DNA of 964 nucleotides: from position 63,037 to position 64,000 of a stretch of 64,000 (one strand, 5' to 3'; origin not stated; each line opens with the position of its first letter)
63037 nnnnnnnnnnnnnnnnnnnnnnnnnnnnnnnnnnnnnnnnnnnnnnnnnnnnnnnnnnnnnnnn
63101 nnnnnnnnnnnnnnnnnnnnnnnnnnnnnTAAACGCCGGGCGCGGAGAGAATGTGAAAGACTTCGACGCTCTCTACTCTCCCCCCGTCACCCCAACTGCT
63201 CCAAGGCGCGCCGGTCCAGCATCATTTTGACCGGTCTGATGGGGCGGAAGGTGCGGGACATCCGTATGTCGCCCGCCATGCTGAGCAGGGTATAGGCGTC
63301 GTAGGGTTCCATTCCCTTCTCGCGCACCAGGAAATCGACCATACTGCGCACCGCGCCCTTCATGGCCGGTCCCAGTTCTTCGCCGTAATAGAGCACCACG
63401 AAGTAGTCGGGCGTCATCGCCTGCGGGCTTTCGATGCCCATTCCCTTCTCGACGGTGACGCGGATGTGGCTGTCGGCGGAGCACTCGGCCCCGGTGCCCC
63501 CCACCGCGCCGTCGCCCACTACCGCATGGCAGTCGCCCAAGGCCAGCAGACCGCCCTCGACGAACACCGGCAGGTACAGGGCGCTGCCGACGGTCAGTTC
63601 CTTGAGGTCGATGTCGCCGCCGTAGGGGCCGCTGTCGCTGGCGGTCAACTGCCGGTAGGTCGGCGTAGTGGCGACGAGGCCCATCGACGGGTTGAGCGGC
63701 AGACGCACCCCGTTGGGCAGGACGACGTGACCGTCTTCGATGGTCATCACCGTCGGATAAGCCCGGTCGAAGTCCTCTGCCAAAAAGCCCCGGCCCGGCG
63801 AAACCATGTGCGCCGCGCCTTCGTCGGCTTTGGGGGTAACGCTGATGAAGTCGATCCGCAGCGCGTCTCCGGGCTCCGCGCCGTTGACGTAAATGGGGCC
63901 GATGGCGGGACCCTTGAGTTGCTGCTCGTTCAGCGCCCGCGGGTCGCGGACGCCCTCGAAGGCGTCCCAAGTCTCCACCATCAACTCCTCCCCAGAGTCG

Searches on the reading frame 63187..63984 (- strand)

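Call 31: search_protein_families(library=pfam, proteins=[window:63187-63984:-], max_evalue=0.00001)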
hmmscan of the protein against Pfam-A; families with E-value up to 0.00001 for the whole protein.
window:63187-63984:- (265 aa): 1 family
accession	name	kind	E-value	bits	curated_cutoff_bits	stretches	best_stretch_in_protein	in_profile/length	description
PF03069.20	FmdA_AmdA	-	4.3e-25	88.9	27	2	122-237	210-345/373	Acetamidase/Formamidase family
